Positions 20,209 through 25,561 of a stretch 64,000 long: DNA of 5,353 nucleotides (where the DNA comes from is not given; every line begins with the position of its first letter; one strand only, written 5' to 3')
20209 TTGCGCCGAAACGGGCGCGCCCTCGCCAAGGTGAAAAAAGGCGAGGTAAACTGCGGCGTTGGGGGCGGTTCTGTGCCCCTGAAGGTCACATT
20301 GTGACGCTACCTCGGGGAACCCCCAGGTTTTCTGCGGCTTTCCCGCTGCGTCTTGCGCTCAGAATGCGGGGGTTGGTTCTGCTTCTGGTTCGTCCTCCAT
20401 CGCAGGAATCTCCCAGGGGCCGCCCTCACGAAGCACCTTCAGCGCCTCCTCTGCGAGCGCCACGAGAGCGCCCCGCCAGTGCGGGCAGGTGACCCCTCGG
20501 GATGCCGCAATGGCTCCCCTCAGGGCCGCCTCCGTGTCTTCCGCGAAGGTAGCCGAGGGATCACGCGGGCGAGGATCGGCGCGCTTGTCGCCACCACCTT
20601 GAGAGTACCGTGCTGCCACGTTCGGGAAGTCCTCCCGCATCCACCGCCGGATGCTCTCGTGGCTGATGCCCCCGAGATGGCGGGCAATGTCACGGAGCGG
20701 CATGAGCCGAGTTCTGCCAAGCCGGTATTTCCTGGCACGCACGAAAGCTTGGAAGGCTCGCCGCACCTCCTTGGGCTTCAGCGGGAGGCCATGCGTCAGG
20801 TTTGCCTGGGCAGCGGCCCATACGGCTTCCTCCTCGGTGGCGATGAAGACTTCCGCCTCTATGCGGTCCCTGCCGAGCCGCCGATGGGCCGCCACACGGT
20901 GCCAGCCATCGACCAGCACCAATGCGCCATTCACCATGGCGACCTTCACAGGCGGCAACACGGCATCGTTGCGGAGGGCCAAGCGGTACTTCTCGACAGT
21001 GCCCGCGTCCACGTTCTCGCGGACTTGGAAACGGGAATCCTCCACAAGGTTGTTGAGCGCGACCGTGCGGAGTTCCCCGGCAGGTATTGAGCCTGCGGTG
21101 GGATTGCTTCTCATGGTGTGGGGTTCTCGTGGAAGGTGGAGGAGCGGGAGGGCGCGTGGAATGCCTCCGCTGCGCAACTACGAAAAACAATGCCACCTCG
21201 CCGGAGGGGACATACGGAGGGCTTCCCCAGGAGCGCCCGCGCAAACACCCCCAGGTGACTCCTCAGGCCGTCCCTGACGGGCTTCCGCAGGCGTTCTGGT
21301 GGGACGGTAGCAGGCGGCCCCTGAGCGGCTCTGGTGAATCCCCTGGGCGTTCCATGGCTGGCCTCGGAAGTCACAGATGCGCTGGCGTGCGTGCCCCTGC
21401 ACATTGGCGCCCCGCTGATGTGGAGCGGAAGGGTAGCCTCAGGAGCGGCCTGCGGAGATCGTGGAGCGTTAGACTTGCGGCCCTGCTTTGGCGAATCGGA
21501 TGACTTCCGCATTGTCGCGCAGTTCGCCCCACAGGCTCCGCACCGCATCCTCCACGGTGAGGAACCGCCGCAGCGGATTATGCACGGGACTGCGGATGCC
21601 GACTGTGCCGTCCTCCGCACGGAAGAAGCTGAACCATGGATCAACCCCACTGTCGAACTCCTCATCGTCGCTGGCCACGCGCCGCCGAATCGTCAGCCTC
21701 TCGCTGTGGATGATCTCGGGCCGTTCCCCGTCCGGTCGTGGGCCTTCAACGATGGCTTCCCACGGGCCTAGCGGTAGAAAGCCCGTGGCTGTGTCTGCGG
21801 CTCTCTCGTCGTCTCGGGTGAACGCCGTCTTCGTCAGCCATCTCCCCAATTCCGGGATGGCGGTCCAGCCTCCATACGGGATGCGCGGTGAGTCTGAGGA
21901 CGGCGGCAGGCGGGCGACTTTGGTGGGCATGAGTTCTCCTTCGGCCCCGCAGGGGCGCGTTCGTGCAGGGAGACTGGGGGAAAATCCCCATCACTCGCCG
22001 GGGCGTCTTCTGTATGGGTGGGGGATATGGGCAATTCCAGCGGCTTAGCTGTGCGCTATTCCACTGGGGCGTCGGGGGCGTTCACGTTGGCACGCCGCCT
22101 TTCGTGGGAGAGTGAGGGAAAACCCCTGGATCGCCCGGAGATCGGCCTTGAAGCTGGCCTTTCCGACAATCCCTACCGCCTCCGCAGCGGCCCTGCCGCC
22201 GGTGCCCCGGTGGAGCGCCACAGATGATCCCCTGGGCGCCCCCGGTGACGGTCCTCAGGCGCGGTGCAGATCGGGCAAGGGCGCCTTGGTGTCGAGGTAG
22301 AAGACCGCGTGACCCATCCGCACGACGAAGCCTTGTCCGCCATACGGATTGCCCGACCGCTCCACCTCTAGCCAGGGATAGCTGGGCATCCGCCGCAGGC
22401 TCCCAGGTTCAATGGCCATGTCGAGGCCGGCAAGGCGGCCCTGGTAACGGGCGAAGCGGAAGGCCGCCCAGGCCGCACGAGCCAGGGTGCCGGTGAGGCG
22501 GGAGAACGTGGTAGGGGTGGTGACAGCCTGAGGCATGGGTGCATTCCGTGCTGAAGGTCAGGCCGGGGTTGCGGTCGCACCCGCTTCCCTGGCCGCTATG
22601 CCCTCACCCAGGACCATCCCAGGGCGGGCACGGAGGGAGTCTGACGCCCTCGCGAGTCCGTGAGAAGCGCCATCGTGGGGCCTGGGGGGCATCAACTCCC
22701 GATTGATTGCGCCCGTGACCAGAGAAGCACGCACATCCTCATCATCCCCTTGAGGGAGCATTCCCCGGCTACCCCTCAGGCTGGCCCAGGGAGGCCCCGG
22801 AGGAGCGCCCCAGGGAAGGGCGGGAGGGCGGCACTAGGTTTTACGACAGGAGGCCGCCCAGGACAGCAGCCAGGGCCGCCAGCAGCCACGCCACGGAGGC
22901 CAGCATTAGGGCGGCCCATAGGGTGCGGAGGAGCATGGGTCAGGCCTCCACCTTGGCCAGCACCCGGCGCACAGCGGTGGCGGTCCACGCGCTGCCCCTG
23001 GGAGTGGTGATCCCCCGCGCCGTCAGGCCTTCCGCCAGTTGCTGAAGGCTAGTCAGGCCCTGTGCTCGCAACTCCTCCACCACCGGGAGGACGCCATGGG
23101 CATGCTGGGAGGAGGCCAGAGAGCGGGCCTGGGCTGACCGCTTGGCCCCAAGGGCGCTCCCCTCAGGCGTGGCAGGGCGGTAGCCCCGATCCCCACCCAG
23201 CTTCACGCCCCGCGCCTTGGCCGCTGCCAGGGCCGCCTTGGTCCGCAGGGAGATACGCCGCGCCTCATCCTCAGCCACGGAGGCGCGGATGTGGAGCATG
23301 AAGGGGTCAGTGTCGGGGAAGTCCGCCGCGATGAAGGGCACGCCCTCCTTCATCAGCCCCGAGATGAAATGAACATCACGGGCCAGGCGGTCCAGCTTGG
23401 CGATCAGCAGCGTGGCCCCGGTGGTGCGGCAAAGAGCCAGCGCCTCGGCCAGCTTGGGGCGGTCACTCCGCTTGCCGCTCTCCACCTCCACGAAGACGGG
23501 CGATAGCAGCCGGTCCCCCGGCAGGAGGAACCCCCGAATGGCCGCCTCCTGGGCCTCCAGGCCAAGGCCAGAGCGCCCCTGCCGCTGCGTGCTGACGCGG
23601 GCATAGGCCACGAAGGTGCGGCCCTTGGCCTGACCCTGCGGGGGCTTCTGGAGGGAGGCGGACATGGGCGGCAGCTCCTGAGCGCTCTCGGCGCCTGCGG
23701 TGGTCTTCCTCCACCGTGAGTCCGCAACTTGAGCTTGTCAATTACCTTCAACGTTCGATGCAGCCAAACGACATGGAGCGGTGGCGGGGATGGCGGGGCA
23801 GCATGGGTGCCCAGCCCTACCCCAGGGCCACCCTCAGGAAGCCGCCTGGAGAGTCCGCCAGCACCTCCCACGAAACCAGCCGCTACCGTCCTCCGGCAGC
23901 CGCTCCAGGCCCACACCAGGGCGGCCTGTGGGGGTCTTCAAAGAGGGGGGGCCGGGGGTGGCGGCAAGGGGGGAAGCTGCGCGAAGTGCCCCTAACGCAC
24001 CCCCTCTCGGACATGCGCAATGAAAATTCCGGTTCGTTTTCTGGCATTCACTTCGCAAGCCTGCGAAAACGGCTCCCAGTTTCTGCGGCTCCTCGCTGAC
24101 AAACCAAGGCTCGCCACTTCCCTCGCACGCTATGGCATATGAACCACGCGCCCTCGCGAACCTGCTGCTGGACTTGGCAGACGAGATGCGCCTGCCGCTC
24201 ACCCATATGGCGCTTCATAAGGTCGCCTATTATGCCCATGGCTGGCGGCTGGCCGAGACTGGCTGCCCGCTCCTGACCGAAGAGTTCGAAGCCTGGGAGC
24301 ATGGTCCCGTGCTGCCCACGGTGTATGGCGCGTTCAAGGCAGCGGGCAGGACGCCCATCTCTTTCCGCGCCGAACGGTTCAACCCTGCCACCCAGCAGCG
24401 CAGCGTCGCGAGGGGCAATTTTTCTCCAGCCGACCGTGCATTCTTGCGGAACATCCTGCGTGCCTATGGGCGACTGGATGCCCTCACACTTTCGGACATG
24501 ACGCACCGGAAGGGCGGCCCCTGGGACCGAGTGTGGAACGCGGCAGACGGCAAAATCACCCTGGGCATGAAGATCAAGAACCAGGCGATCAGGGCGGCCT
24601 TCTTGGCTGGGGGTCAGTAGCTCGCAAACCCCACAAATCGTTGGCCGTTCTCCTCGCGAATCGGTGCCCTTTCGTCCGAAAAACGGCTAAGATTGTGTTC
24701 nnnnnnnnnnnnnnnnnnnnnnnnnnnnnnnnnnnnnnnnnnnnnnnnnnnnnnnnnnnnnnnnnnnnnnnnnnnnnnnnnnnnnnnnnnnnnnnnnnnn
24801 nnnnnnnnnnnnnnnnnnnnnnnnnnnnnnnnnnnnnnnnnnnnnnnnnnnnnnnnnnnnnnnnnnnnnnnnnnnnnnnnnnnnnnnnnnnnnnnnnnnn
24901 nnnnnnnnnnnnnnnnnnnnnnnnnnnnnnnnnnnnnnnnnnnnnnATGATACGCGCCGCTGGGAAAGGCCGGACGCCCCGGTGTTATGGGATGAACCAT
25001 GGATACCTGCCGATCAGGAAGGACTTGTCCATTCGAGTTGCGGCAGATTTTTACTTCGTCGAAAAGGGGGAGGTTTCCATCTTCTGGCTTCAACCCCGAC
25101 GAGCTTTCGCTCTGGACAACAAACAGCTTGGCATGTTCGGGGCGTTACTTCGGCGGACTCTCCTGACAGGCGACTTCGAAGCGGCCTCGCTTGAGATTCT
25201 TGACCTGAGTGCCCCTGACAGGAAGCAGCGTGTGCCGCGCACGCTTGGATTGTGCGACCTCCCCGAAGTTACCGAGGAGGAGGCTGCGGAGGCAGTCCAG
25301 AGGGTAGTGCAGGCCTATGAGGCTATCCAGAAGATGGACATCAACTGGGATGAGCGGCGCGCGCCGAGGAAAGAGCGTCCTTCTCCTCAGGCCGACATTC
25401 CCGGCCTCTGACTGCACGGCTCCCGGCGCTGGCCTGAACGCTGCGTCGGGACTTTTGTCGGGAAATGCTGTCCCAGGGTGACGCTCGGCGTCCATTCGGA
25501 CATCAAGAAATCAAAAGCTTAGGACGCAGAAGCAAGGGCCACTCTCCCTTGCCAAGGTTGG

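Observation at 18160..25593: Tandem array at tRNA-Gly: intact 7.4-kb element beside the prophage, candidate new satellite type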

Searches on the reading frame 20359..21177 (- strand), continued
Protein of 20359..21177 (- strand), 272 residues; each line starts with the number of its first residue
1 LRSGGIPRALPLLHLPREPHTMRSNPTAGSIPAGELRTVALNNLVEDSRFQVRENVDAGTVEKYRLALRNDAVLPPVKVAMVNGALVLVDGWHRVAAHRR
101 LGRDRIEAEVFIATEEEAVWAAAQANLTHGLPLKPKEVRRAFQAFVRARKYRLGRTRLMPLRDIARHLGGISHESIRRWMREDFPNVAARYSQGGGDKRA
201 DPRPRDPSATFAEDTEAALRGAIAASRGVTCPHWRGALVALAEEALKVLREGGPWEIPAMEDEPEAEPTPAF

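Call 122: search_protein_families(library=pfam, max_evalue=0.01, proteins=[L062:103-1842:+, L062:1994-3508:-, L062:3759-4100:-, L062:4907-5272:+, L062:5480-5911:+, L062:5911-6123:+, L062:6123-6917:+, L062:7284-7808:+, L062:7805-8575:+, L062:5333-5989:-])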
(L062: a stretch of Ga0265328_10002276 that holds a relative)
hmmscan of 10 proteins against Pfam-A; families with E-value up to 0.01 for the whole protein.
L062:103-1842:+ (579 aa): 1 family
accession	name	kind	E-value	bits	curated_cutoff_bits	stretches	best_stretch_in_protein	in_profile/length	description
PF24389.1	ORC-CDC6-like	-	4.8e-09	35.9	27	1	56-100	6-49/571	ORC-CDC6-like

L062:1994-3508:- (504 aa): 2 families
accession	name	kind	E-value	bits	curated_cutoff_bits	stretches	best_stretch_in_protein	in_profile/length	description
PF00589.27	Phage_integrase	-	3.9e-06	27.2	27.1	1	290-408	27-137/172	Phage integrase family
PF02899.23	Phage_int_SAM_1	-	0.00053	20.6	22.3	1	182-239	24-79/83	Phage integrase, N-terminal SAM-like domain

L062:3759-4100:- (113 aa): 0 families

L062:4907-5272:+ (121 aa): 0 families

L062:5480-5911:+ (143 aa): 0 families

L062:5911-6123:+ (70 aa): 0 families

L062:6123-6917:+ (264 aa): 0 families

L062:7284-7808:+ (174 aa): 0 families

L062:7805-8575:+ (256 aa): 3 families
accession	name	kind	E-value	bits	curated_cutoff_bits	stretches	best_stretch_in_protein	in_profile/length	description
PF00239.26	Resolvase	-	8.9e-26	91.2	23.3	1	31-172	1-144/145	Resolvase, N terminal domain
PF07508.19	Recombinase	-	4.4e-06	27.3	21.1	1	211-250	10-49/102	Recombinase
PF18966.5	Lipoprotein_23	-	0.00092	19.8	25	1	30-106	77-147/179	Uncharacterised lipoprotein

L062:5333-5989:- (218 aa): 0 families

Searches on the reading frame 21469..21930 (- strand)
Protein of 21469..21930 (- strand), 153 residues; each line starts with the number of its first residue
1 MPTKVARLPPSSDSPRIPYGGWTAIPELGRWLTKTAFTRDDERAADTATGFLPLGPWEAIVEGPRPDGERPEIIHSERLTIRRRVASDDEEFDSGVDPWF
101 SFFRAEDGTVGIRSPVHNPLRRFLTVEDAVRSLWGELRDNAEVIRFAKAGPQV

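Call 8: search_protein_families(library=pfam, max_evalue=0.01, proteins=[window:21469-21930:-])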
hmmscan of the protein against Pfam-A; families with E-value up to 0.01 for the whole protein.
window:21469-21930:- (153 aa): 0 families

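Call 25: search_protein_families(library=phrogs, max_evalue=0.01, proteins=[window:21469-21930:-])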
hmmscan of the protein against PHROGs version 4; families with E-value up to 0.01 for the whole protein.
window:21469-21930:- (153 aa): 0 families

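Call 76: search_protein_families(library=padloc, max_evalue=0.01, proteins=[window:21469-21930:-])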
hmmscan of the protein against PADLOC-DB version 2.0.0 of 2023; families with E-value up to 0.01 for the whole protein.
window:21469-21930:- (153 aa): 0 families

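Call 88: search_protein_families(library=ncbifam, max_evalue=0.1, proteins=[window:21469-21930:-])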
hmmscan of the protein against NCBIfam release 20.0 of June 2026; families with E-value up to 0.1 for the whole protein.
window:21469-21930:- (153 aa): 0 families

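Call 116: search_protein_representatives(protein=window:21469-21930:-)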
Query: 153 residues. Proteins with E-value up to 0.001 (for the whole library): 1; up to 1e-10: 1; up to 1e-30: 1. The best 1 are listed.
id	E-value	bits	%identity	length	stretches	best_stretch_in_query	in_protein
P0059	1.6e-98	343.5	100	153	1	1-153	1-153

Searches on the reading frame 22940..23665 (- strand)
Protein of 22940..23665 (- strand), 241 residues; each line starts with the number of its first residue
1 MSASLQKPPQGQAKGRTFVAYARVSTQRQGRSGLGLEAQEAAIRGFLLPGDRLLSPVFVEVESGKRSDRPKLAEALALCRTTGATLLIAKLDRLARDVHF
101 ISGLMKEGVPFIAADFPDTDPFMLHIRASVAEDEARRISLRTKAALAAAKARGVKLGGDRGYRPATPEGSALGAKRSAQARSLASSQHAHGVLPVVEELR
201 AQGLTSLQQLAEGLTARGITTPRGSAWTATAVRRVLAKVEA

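Call 8: search_protein_families(library=pfam, max_evalue=0.01, proteins=[window:22940-23665:-])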
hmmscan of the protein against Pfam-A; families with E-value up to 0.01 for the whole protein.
window:22940-23665:- (241 aa): 3 families
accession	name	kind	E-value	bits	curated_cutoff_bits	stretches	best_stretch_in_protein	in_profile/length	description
PF00239.26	Resolvase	-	4.4e-24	85.7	23.3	1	19-154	2-144/145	Resolvase, N terminal domain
PF20552.4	HTH_62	-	1.4e-05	25.4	27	1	178-237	9-68/72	Recombinase-like helix-turn-helix domain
PF07508.19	Recombinase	-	0.00021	21.9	21.1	1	204-236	17-49/102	Recombinase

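Call 25: search_protein_families(library=phrogs, max_evalue=0.01, proteins=[window:22940-23665:-])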
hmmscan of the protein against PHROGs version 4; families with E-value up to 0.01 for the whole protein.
window:22940-23665:- (241 aa): 3 families
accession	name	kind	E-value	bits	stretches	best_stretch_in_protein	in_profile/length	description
phrog_125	-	DNA, RNA and nucleotide metabolism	1.7e-29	104.2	1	11-238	15-202/254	DNA invertase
phrog_95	-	integration and excision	3e-22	80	1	10-236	82-308/651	integrase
phrog_6620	-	integration and excision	0.0036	17.9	1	12-96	52-133/201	transposase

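Call 76: search_protein_families(library=padloc, max_evalue=0.01, proteins=[window:22940-23665:-])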
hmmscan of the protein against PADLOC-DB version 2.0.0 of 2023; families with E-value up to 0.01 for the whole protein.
window:22940-23665:- (241 aa): 0 families

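Call 88: search_protein_families(library=ncbifam, max_evalue=0.1, proteins=[window:22940-23665:-])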
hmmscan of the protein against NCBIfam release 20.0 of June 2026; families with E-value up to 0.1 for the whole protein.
window:22940-23665:- (241 aa): 5 families
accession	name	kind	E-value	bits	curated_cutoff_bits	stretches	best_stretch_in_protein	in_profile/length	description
NF041201.1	recomb_XisF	equivalog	5e-11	42.2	375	1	19-150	2-137/465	fdxN element excision recombinase XisF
NF009949.0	PRK13413.1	equivalog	4e-06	26.7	272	1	131-177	120-163/203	master DNA invertase Mpi family serine-type recombinase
NF033518.0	transpos_IS607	equivalog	2.7e-05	23.8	110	1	13-96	53-132/187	IS607 family transposase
NF047343.1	SCCmet_CcrB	equivalog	0.0019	16.9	900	1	14-236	5-227/542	cassette chromosome recombinase CcrB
NF049883.1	resolv_YneB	equivalog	0.0046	16.4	175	1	19-126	3-119/211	YneB family resolvase-like protein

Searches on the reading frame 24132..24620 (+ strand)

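Call 8: search_protein_families(library=pfam, max_evalue=0.01, proteins=[window:24132-24620:+])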
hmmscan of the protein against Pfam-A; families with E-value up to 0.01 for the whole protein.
window:24132-24620:+ (162 aa): 1 family
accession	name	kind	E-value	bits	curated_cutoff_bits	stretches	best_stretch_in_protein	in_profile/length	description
PF13274.11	SocA_Panacea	-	3.6e-20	73.4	25.7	1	28-131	1-112/113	Antitoxin SocA-like, Panacea domain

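Call 25: search_protein_families(library=phrogs, max_evalue=0.01, proteins=[window:24132-24620:+])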
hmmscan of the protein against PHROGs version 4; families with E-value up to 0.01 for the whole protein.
window:24132-24620:+ (162 aa): 2 families
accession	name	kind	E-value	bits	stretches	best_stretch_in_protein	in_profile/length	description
phrog_1281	-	unknown function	2.8e-35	122.8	1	1-157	6-150/195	-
phrog_10390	-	unknown function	6.5e-24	86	1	21-154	163-288/299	-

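Call 76: search_protein_families(library=padloc, max_evalue=0.01, proteins=[window:24132-24620:+])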
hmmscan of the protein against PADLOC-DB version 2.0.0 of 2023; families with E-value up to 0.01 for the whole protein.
window:24132-24620:+ (162 aa): 0 families

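Call 88: search_protein_families(library=ncbifam, max_evalue=0.1, proteins=[window:24132-24620:+])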
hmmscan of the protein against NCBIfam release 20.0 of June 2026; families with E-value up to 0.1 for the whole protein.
window:24132-24620:+ (162 aa): 1 family
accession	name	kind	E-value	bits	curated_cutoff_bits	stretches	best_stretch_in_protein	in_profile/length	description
NF047745.1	SocA_antitoxin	equivalog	1.3e-46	158.4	190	1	3-157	1-155/176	type VI toxin-antitoxin system SocA family antitoxin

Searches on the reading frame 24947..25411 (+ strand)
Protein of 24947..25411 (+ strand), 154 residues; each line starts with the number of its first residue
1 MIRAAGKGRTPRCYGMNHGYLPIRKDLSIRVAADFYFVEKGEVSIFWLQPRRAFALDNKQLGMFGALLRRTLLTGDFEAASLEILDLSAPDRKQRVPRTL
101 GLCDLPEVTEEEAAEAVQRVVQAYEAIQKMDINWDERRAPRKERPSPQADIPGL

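Call 25: search_protein_families(library=phrogs, max_evalue=0.01, proteins=[window:24947-25411:+])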
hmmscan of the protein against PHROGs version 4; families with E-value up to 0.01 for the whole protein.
window:24947-25411:+ (154 aa): 0 families

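Call 76: search_protein_families(library=padloc, max_evalue=0.01, proteins=[window:24947-25411:+])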
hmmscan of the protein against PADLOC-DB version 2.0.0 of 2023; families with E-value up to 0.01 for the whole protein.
window:24947-25411:+ (154 aa): 0 families

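Call 88: search_protein_families(library=ncbifam, max_evalue=0.1, proteins=[window:24947-25411:+])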
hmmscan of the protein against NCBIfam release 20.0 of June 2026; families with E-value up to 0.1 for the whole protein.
window:24947-25411:+ (154 aa): 1 family
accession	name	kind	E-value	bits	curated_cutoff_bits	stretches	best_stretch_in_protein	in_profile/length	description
NF047746.1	SocB_toxin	equivalog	0.0019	17.2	210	1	20-130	105-217/228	type VI toxin-antitoxin system SocB family DNA replication inhibitor toxin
